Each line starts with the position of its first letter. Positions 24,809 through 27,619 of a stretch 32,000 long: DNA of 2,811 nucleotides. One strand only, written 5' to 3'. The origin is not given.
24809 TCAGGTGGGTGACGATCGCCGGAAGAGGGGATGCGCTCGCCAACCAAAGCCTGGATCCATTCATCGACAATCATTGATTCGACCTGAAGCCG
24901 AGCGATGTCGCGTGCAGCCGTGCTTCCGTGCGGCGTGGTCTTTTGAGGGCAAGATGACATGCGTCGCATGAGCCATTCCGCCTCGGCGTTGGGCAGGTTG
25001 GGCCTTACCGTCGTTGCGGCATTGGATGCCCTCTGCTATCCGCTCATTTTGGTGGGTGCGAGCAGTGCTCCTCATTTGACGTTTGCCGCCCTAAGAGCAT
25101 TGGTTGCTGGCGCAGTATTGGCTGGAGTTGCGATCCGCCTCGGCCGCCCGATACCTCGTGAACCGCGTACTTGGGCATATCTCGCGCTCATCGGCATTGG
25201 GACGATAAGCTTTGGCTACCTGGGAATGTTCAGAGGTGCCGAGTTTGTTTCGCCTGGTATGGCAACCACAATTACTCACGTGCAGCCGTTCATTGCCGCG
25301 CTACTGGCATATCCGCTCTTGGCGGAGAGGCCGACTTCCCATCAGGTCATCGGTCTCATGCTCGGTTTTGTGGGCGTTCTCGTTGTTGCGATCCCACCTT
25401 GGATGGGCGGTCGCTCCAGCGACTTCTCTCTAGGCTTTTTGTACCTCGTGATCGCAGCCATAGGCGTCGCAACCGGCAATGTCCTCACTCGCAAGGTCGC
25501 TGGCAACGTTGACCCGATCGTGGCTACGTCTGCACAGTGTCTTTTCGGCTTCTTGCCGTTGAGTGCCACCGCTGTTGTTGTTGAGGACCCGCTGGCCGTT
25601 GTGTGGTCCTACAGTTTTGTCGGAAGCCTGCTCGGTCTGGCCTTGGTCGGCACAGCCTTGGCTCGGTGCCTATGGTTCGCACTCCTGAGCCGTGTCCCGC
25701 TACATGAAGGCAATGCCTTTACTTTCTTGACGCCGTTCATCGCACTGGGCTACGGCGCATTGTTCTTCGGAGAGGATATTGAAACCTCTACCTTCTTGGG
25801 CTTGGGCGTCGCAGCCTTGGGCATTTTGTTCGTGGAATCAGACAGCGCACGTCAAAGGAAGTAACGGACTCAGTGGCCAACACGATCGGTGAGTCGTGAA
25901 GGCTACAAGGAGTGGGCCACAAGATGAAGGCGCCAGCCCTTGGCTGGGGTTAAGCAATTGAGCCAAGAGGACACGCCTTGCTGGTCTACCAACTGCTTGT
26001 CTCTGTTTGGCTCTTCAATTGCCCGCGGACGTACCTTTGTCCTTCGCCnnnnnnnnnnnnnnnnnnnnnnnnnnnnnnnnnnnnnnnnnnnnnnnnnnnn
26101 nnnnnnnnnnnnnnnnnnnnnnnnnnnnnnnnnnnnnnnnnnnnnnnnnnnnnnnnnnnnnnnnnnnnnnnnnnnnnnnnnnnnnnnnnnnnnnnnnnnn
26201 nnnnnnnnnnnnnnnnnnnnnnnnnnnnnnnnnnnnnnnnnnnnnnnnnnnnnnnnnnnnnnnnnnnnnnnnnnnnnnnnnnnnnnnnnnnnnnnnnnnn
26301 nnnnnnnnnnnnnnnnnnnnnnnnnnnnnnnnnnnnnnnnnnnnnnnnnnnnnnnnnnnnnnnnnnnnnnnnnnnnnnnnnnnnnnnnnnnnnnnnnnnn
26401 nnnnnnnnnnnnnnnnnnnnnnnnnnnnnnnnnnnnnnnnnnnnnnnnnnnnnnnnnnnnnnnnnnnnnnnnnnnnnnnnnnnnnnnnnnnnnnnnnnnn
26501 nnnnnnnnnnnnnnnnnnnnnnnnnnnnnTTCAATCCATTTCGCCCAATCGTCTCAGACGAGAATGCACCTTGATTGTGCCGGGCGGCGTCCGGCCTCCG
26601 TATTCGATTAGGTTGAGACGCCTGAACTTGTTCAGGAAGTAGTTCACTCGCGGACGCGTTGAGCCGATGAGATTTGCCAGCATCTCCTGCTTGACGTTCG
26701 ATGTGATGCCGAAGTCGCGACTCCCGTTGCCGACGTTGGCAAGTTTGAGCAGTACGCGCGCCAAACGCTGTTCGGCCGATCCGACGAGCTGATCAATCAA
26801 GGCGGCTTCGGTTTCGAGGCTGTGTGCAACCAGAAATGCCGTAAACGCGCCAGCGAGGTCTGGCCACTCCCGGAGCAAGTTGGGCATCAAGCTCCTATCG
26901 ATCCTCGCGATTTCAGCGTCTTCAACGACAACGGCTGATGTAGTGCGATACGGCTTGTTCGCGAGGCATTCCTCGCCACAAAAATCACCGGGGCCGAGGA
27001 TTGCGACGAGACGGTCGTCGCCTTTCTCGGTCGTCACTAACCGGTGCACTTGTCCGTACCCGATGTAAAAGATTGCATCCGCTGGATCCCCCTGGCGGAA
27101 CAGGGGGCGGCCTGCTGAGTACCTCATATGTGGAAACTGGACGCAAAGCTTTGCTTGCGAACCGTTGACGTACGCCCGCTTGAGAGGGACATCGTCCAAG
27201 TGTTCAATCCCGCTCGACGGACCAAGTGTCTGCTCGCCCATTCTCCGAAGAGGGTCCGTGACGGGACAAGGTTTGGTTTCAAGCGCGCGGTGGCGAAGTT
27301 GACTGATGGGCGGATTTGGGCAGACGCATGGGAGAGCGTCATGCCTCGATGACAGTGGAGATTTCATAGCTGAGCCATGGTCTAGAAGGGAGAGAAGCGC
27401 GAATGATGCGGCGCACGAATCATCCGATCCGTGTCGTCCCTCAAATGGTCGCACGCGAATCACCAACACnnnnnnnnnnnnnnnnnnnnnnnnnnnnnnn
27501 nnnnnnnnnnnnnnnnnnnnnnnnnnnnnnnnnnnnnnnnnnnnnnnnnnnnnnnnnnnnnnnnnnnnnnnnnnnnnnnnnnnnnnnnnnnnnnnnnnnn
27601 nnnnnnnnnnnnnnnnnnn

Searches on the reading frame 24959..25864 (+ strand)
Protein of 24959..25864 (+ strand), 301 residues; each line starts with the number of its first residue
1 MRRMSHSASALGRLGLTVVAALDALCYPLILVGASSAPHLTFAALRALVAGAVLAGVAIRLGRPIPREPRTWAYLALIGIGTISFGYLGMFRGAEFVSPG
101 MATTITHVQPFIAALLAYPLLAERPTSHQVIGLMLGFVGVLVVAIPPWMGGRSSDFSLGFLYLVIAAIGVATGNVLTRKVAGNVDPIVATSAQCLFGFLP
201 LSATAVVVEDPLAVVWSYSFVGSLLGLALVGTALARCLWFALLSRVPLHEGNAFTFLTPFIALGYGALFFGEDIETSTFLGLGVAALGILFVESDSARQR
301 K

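Call 10: search_protein_families(library=pfam, proteins=[window:24959-25864:+])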
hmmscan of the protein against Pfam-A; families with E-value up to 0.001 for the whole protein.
window:24959-25864:+ (301 aa): 1 family
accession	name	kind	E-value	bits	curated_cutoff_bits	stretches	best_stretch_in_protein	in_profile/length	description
PF00892.27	EamA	-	1.7e-38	132.4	28.2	2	18-144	9-134/135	EamA-like transporter family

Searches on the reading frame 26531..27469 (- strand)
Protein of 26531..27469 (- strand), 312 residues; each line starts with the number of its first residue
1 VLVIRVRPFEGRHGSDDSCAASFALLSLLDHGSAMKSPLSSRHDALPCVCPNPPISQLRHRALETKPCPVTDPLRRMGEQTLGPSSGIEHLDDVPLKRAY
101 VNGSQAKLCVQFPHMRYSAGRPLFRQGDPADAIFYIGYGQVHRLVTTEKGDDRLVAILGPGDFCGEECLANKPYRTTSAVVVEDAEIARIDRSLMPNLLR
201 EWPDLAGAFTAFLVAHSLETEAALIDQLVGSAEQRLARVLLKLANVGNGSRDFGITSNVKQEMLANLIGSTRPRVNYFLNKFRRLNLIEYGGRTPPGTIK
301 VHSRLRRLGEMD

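Call 10: search_protein_families(library=pfam, proteins=[window:26531-27469:-])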
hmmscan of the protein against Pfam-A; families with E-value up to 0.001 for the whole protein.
window:26531-27469:- (312 aa): 2 families
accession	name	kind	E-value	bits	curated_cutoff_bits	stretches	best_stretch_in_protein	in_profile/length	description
PF00027.35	cNMP_binding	-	6.9e-18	64.8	27.5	1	116-200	3-87/89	Cyclic nucleotide-binding domain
PF13545.12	HTH_Crp_2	-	2.8e-11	43.7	27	1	234-306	1-68/70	Crp-like helix-turn-helix domain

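Call 33: find_related_loci(query=A3, collection=genome_contigs, flank=10000)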
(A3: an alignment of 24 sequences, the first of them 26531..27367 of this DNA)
Query A3 (278 aa) in genome_contigs; peptide patterns used: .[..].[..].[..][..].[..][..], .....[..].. (x = any residue, [..] = any of these).
29 stretches matched a pattern; 12 encode a relative of the query (tblastn E <= 1e-3); 12 distinct loci.
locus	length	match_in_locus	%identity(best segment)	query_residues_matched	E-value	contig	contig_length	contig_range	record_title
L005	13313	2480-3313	89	1-278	5e-168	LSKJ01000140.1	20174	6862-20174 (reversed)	Rhodospirillaceae bacterium CCH5-H10 CCH5-H10_contig142, whole genome shotgun sequence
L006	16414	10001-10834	89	1-278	6e-167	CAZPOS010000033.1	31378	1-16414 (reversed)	MAG TPA_asm: uncultured Reyranella sp. isolate SRP294416_co1_138 genome assembly, contig: NODE_2473_length_31378_cov_9.5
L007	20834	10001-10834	89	1-278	6e-167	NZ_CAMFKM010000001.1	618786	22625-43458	MAG: uncultured Reyranella sp. isolate SRR12456166_bin.8_metaWRAP_v1.3_MAG ERZ12289973.2, whole genome shotgun sequence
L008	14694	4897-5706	59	1-271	7e-105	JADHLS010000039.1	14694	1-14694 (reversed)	MAG: Reyranella sp. isolate BS301-5m-G22 BS301-5m-sub-C611, whole genome shotgun sequence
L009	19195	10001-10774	57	12-274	4e-92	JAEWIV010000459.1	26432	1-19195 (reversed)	MAG: Proteobacteria bacterium isolate OH_PBrB_125 k127_191745, whole genome shotgun sequence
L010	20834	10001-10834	55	1-278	6e-87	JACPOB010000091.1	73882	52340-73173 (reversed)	MAG: Rhodospirillales bacterium isolate NC_groundwater_590_Pr5_B-0.1um_66_106 alan_book_18_scaffold_230451, whole genome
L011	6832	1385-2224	45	14-278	4e-75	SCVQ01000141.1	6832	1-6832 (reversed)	MAG: Nitrospirae bacterium isolate GW928_bin.19 GW928_bin.19-11044, whole genome shotgun sequence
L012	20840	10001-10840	46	14-278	5e-71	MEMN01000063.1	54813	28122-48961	MAG: Alphaproteobacteria bacterium RIFCSPHIGHO2_12_FULL_66_14 rifcsphigho2_12_scaffold_1899, whole genome shotgun sequen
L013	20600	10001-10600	49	72-271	3e-60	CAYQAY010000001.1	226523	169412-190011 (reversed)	MAG TPA_asm: uncultured Reyranella sp. isolate binchicken_co319_117 genome assembly, contig: NODE_62_length_226523_cov_1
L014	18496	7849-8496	55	63-278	1e-73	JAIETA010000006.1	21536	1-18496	MAG: Reyranella sp. isolate co.spades.METABAT.2.5kb_153 c_000000437758, whole genome shotgun sequence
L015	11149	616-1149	42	89-271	3e-45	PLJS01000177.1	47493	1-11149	MAG: Hyphomicrobiales bacterium isolate palsa_894 73.20110800_P1M.44_contig_11552, whole genome shotgun sequence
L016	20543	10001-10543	43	83-271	1e-38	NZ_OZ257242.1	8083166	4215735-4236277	MAG: Reyranella sp. isolate b5110c16-a26b-47f6-9828-dbeb5a2aa157 chromosome 1, complete sequence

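Call 39: search_protein_families(library=ncbifam, proteins=[window:26531-27367:-], max_evalue=0.01)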
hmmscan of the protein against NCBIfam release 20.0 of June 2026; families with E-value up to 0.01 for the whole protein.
window:26531-27367:- (278 aa): 9 families
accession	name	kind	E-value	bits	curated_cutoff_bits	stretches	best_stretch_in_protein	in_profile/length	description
NF008732.0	PRK11753.1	equivalog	2.5e-13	50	266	1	79-260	24-207/214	cAMP-activated global transcriptional regulator CRP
NF052518.1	TransRegLdrP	equivalog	1.6e-09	38.1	300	1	87-257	8-172/195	transcriptional regulator LdrP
NF008365.0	PRK11161.1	subfamily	1.5e-08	34.2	228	1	86-260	55-230/250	fumarate/nitrate reduction transcriptional regulator Fnr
NF041163.2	encap_f2b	equivalog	2.2e-08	33.7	400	1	61-179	77-197/450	family 2B encapsulin nanocompartment shell protein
NF050806.1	TransRegFixKCaul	equivalog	2.2e-06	27.1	300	1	70-254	15-194/215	transcriptional regulator FixK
TIGR03697.1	NtcA_cyano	equivalog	1.5e-05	24.8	244.95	1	86-255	1-174/193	global nitrogen regulator NtcA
NF006901.0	PRK09392.1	equivalog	2.4e-05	23.8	211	1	84-238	36-187/236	transcriptional activator FtrB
NF010499.0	PRK13918.1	equivalog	0.00057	19.4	274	1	81-246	15-174/205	CRP/FNR family transcriptional regulator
NF058543.1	ActPatMycb56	equivalog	0.001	18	460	1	73-150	14-90/317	acetyltransferase Pat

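Call 62: search_solved_structures(query=window:26531-27367:-, max_evalue=0.001, show_alignments=3)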
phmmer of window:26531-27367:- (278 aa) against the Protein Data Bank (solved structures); distinct sequences matched with E-value up to 0.001: 96 (the best 60 are shown).
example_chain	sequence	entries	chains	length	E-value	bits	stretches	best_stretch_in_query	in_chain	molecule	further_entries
4ev0_A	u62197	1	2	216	5.8e-19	71.8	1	78-268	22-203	Transcription regulator, Crp family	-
4cyd_A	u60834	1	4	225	1.6e-18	70.3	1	78-259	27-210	PROBABLE TRANSCRIPTION REGULATOR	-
4byy_A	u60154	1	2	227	1.6e-18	70.3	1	78-259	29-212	TRANSCRIPTIONAL REGULATOR, CRP/FNR FAMILY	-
3r6s_A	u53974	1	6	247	2e-18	70.1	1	78-259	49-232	transcription regulator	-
3d0s_A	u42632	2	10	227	7.6e-16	61.6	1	71-259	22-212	TRANSCRIPTIONAL REGULATORY PROTEIN | PROBABLE TRANSCRIPTIONAL REGULATORY PROTEIN (PROBABLY CRP/ FNR-FAMILY)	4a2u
3i54_A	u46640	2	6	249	8.5e-16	61.4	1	70-259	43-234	Transcriptional regulator, Crp/Fnr family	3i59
3mzh_A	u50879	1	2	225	1e-15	61.1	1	71-259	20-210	PROBABLE TRANSCRIPTIONAL REGULATORY PROTEIN (PROBABLY CRP/FNR-FAMILY)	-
3h3u_A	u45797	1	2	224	1.5e-15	60.6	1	72-259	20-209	PROBABLE TRANSCRIPTIONAL REGULATORY PROTEIN (PROBABLY CRP/FNR-FAMILY)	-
4i02_A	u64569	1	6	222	1.8e-11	47.2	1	82-260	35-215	Catabolite gene activator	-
1hw5_A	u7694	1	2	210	4.5e-11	45.9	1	82-260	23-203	CATABOLITE GENE ACTIVATOR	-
1o3q_A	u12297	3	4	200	4.5e-11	45.9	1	82-260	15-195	CATABOLITE GENE ACTIVATOR PROTEIN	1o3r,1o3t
1o3s_A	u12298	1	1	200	4.5e-11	45.9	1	82-260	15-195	CATABOLITE GENE ACTIVATOR PROTEIN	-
1i5z_A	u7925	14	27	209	4.7e-11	45.9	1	82-260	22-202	CATABOLITE GENE ACTIVATOR PROTEIN | CATABOLITE GENE ACTIVATOR PROTEIN (CAP) | PROTEIN (CATABOLITE GENE ACTIVATOR PROTEIN (CAP))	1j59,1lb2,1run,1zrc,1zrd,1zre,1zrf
1g6n_A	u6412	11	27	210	4.8e-11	45.8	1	82-260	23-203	CATABOLITE GENE ACTIVATOR PROTEIN | PROTEIN (CATABOLITE GENE ACTIVATOR PROTEIN) | Catabolite gene activator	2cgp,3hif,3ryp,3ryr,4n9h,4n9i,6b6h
4i09_A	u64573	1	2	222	4.9e-11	45.8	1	82-260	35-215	Catabolite gene activator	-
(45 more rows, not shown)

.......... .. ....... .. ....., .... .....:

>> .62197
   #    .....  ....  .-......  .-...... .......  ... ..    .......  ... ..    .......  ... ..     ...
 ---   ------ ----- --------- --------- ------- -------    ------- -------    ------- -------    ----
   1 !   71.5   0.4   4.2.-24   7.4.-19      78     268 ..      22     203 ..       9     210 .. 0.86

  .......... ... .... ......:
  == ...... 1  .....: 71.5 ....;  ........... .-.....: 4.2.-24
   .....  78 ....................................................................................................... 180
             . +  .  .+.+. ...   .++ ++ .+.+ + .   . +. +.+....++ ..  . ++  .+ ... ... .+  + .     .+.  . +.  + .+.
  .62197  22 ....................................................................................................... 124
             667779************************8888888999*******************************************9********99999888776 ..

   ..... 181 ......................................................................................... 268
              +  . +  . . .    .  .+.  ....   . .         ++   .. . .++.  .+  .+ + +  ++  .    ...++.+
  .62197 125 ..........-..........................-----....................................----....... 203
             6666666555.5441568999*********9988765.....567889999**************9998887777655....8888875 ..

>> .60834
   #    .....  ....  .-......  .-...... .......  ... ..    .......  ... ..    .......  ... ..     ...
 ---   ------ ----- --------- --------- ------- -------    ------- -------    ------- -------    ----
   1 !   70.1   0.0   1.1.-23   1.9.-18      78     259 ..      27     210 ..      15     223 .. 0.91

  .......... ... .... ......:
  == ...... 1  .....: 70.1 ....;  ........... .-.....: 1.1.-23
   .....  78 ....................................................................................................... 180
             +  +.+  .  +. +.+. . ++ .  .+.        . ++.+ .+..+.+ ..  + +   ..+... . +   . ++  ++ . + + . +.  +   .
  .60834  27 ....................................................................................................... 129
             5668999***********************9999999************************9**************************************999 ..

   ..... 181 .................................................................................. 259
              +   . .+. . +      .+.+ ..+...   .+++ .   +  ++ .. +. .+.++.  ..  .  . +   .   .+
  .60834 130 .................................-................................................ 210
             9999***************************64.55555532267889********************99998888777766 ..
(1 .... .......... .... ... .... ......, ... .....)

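Call 68: predict_structure(alignment_id=A3)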
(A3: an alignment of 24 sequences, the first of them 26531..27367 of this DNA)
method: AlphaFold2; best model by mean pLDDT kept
length: 278 residues; sequences in the alignment: 24
mean_pLDDT: 73.3   pTM: 0.48
mean pLDDT of the five models: 73.3, 71.4, 70.7, 70.4, 69.0
residues with pLDDT >= 90: 111; 70-90: 70; 50-70: 26; < 50: 71
segments of 3 or more residues with pLDDT < 50: 1-70
pLDDT, mean of each block of 10 residues (from residue 1): 38 35 33 33 30 32 43 65 95 94 93 89 90 84 95 93 87 84 66 75 92 77 92 90 96 90 91 70
secondary structure, 60 per line:
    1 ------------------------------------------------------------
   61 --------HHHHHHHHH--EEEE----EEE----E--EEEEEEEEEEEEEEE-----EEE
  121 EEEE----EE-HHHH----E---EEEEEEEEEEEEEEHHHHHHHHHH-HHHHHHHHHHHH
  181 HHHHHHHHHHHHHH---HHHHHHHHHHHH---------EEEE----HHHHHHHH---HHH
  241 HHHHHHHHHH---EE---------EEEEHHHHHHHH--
elements in order: H69-77 E80-83 E88-90 E98-112 E118-124 H132-135 E144-157 H158-167 H169-194 H198-209 E219-222 H227-234 H238-250 E265-268 H269-276

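Call 76: search_dna_similar(query=window:26531-27367:-, collection=plasmids, mode=protein, max_rows=15, max_evalue=1e-20)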
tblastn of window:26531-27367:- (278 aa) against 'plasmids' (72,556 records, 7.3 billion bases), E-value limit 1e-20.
Records with a match: 9; places in all: 13; records where one place covers at least 80% of the query: 0.
Best place of each record, by identity: <60% 9.
By first word of the organism name: Bradyrhizobium 3; Granulicella 2; Acidisarcina 2; Methylocapsa 1; Methylocystis 1.
By predicted mobility (MOB-suite, as given by PLSDB): non-mobilizable 5; conjugative 4.
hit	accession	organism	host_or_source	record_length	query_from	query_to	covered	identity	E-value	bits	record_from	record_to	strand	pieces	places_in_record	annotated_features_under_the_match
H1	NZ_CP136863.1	Methylocapsa polymorpha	Shagnum peat sample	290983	82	271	68%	44.2%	1e-37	148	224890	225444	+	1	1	Crp/Fnr family transcriptional regulator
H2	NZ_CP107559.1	Methylocystis sp. MJC1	whole organism,Alpine Peat Bogs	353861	69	271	73%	40.9%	2e-36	144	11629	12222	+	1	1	Crp/Fnr family transcriptional regulator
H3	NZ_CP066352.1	Bradyrhizobium japonicum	Glycine max,DNA isolated from pure ...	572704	89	271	66%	44.3%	4e-35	140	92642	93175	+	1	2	Crp/Fnr family transcriptional regulator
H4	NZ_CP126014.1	Bradyrhizobium japonicum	Glycine max,soybean,root nodule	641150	83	271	68%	40.7%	6e-41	157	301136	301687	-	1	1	Crp/Fnr family transcriptional regulator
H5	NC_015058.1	Granulicella tundricola MP5ACTX9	-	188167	89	271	66%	40.2%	3e-35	140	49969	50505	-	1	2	Crp/Fnr family transcriptional regulator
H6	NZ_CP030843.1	Acidisarcina polymorpha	cell culture,pine forest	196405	81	271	69%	36.0%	3e-25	112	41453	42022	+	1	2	Crp/Fnr family transcriptional regulator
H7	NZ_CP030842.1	Acidisarcina polymorpha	cell culture,pine forest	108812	81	271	69%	35.2%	8e-28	119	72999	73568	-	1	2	Crp/Fnr family transcriptional regulator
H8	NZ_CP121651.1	Bradyrhizobium sp. CB82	Stylosanthes guianensis,cell culture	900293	82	241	58%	41.9%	8e-25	110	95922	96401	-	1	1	none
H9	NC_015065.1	Granulicella tundricola MP5ACTX9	-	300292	81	259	64%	35.6%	9e-26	113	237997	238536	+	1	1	Crp/Fnr family transcriptional regulator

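Call 77: get_annotated_region(hit=H1, flank=6000)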
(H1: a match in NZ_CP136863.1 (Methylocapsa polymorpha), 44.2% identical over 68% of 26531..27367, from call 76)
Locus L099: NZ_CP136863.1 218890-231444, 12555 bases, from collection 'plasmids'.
description: Methylocapsa polymorpha strain RX1 plasmid pRX1, complete sequence
organism: Methylocapsa polymorpha (NCBI taxid 3080828)
taxonomy: Bacteria; Pseudomonadota; Alphaproteobacteria; Hyphomicrobiales; Beijerinckiaceae; Methylocapsa; Methylocapsa polymorpha
host: -; source: Shagnum peat sample; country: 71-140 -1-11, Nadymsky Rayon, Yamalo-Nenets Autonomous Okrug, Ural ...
typing (MOB-suite, as given by PLSDB): non-mobilizable
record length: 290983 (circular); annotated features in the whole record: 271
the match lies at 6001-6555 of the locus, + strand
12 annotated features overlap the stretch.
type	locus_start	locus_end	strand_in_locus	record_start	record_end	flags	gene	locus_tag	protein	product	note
CDS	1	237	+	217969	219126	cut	repA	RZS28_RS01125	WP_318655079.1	plasmid partitioning protein RepA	-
CDS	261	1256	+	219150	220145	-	repB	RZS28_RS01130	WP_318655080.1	plasmid partitioning protein RepB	-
CDS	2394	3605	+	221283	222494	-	repC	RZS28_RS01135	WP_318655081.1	plasmid replication protein RepC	-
CDS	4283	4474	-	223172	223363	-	-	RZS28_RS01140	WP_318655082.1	hypothetical protein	-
CDS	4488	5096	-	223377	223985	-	-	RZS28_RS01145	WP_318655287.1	hypothetical protein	-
CDS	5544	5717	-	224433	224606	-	-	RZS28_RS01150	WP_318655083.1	CsbD family protein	-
CDS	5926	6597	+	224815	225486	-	-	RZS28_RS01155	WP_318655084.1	Crp/Fnr family transcriptional regulator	GO:0006355 - regulation of DNA-templated transcription [Evidence IEA]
CDS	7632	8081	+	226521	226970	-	-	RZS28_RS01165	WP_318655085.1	hypothetical protein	-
CDS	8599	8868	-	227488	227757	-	-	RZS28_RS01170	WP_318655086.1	hypothetical protein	-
CDS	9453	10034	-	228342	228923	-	-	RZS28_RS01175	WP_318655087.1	hypothetical protein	-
CDS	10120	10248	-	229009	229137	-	-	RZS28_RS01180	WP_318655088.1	hypothetical protein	-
CDS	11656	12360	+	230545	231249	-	-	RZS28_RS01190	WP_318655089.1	hypothetical protein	-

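Call 78: get_annotated_region(hit=H4, flank=6000)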
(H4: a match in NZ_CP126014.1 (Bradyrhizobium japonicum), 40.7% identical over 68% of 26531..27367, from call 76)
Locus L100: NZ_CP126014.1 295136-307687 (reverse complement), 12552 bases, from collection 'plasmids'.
description: Bradyrhizobium japonicum strain S11L-Bj plasmid pS11L-1, complete sequence
organism: Bradyrhizobium japonicum (NCBI taxid 375)
taxonomy: Bacteria; Pseudomonadota; Alphaproteobacteria; Hyphomicrobiales; Nitrobacteraceae; Bradyrhizobium; Bradyrhizobium japonicum
host: -; source: Glycine max,soybean,root nodule; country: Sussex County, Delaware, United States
typing (MOB-suite, as given by PLSDB): conjugative; replicon rep_cluster_506; relaxase MOBP; mating-pair formation MPF_T
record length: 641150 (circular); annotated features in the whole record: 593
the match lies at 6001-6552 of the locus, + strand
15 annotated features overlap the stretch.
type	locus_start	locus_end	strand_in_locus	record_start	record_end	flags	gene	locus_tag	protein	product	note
CDS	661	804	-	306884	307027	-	-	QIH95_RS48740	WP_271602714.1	hypothetical protein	-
CDS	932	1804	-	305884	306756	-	-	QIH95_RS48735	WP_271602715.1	glucose 1-dehydrogenase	-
CDS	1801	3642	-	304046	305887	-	-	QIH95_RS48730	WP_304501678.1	glycoside hydrolase family 15 protein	-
CDS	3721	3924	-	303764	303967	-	-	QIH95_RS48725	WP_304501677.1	DUF3606 domain-containing protein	-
CDS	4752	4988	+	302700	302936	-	-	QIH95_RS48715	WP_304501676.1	hypothetical protein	-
CDS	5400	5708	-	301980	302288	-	-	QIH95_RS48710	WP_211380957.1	hypothetical protein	-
CDS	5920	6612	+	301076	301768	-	-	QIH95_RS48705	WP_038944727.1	Crp/Fnr family transcriptional regulator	GO:0006355 - regulation of DNA-templated transcription [Evidence IEA]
CDS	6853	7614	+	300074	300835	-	-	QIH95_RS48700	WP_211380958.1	IS5 family transposase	-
CDS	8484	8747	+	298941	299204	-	-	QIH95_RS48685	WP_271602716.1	hypothetical protein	-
CDS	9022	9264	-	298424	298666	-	-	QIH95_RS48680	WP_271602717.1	hypothetical protein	-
CDS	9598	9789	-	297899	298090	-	-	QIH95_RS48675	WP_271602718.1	hypothetical protein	-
CDS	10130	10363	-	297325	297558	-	-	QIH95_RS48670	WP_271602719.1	hypothetical protein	-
CDS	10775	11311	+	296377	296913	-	-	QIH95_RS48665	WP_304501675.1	RsbRD N-terminal domain-containing protein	-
CDS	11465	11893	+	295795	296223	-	-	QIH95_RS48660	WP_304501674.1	HAMP domain-containing sensor histidine kinase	GO:0007165 - signal transduction [Evidence IEA]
CDS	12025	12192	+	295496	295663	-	-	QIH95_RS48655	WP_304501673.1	hypothetical protein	-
